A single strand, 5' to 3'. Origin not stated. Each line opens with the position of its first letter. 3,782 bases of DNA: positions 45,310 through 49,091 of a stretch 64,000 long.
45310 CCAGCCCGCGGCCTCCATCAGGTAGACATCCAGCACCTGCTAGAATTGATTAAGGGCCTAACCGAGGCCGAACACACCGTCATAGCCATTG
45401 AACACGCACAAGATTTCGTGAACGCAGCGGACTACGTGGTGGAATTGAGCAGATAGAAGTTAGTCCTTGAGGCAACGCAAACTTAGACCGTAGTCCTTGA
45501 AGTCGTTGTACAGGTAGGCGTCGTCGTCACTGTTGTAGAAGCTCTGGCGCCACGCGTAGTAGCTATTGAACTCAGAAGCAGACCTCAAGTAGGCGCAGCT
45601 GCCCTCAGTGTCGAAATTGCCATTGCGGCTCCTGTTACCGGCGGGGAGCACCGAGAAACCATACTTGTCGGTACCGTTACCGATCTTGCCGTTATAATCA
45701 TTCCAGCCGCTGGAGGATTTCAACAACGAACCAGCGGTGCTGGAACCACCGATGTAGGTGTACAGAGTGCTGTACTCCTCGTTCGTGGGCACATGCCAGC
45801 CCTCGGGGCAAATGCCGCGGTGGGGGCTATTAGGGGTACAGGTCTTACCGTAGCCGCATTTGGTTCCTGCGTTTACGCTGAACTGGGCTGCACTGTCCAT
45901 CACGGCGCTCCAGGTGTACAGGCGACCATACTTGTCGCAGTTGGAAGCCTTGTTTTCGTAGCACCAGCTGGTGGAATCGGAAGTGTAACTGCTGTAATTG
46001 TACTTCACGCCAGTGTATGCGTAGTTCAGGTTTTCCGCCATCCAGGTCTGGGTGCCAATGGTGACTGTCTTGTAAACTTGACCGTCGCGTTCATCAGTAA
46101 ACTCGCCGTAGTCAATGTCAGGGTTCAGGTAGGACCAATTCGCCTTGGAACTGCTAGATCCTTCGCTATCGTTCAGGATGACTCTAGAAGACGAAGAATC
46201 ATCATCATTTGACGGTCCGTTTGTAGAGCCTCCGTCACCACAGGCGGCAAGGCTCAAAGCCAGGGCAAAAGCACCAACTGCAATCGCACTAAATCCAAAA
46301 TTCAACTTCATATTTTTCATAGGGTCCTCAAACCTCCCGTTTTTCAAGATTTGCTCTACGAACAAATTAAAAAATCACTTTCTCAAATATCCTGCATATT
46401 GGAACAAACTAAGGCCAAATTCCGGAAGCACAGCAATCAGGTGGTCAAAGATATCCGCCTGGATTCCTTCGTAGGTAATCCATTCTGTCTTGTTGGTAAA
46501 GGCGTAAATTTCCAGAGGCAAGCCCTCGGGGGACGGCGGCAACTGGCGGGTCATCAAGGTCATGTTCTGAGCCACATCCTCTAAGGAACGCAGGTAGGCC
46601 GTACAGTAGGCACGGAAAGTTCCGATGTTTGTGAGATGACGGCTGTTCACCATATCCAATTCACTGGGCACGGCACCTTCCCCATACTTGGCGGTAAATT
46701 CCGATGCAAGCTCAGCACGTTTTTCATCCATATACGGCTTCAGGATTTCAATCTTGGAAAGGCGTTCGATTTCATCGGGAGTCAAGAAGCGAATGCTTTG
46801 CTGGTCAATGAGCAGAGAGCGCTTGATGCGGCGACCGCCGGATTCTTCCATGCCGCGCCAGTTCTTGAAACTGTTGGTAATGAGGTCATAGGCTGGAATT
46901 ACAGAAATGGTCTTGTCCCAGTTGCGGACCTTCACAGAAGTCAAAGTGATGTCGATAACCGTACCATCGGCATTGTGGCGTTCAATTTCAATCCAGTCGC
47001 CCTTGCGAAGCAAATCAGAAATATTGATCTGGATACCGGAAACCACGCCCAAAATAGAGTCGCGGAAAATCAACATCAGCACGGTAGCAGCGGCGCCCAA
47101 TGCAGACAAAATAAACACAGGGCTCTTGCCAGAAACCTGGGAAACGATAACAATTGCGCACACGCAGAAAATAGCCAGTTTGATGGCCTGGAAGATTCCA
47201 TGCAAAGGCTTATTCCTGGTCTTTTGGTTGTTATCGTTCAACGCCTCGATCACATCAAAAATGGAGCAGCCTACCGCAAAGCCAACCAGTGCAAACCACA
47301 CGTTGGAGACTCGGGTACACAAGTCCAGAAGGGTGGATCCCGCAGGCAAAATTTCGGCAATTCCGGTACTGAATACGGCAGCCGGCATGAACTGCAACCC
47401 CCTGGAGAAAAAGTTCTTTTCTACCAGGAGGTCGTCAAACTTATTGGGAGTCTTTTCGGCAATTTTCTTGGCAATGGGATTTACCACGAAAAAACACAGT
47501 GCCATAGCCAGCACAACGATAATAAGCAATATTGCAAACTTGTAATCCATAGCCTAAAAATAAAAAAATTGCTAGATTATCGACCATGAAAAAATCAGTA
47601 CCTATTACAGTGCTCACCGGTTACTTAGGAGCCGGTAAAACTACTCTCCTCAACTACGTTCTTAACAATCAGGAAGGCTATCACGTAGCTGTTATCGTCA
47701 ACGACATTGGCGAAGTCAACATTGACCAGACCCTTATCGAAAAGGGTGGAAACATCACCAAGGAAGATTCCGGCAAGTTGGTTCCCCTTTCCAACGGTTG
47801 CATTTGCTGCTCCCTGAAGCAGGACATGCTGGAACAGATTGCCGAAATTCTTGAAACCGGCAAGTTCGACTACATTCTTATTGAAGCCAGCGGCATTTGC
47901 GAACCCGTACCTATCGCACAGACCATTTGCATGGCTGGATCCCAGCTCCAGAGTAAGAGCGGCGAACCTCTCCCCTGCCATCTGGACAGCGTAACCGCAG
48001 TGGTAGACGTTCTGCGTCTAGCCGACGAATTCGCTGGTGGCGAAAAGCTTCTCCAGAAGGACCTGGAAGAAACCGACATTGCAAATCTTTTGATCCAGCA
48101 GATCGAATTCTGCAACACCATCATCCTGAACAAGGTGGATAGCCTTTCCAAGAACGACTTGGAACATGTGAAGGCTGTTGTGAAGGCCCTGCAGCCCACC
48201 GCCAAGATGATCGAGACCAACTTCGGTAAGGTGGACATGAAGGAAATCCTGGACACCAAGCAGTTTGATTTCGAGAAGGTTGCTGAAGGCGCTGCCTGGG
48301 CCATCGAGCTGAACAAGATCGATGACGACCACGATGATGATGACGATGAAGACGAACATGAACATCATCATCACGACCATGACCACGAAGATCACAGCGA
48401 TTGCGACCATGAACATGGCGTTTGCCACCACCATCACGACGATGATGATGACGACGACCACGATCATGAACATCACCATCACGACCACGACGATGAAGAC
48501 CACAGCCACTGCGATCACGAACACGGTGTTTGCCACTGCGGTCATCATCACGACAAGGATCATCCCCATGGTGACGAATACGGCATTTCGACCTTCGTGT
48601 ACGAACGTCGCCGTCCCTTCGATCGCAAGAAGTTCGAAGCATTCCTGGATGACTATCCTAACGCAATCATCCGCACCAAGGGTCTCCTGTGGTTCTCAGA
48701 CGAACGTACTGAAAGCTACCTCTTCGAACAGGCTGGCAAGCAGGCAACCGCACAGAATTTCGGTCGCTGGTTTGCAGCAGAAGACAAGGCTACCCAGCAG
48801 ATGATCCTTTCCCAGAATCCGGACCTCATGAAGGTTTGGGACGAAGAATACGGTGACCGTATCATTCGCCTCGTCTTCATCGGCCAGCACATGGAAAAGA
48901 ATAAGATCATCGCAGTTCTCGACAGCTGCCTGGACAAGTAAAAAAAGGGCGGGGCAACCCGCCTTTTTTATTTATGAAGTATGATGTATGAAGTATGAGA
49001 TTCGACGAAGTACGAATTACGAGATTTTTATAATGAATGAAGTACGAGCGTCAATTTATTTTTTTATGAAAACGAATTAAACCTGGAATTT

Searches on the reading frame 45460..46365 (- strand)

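Call 73: search_protein_families(library=pfam, proteins=[window:45460-46365:-], max_evalue=0.00001)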
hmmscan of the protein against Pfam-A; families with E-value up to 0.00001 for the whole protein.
window:45460-46365:- (301 aa): 1 family
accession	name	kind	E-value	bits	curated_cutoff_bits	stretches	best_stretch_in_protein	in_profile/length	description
PF09603.15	Fib_succ_major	-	2.4e-34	119.7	33.9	1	101-300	1-187/187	Fibrobacter succinogenes major domain (Fib_succ_major)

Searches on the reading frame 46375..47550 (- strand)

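Call 73: search_protein_families(library=pfam, proteins=[window:46375-47550:-], max_evalue=0.00001)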
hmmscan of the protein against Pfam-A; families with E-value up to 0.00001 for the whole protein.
window:46375-47550:- (391 aa): 1 family
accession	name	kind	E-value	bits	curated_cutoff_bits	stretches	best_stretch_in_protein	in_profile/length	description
PF00924.24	MS_channel_2nd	-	6.9e-17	61.8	20.2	1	164-232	1-67/68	Mechanosensitive ion channel, beta-domain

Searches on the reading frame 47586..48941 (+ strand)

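Call 73: search_protein_families(library=pfam, proteins=[window:47586-48941:+], max_evalue=0.00001)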
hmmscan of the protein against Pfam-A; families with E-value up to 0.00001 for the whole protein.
window:47586-48941:+ (451 aa): 2 families
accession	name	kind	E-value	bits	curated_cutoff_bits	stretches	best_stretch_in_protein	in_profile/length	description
PF02492.25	cobW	-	2.6e-49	167.7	20.7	1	6-209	1-179/180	CobW/HypB/UreG, nucleotide-binding domain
PF07683.19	CobW_C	-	1e-23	83.4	22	1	334-449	1-94/94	Cobalamin synthesis protein cobW C-terminal domain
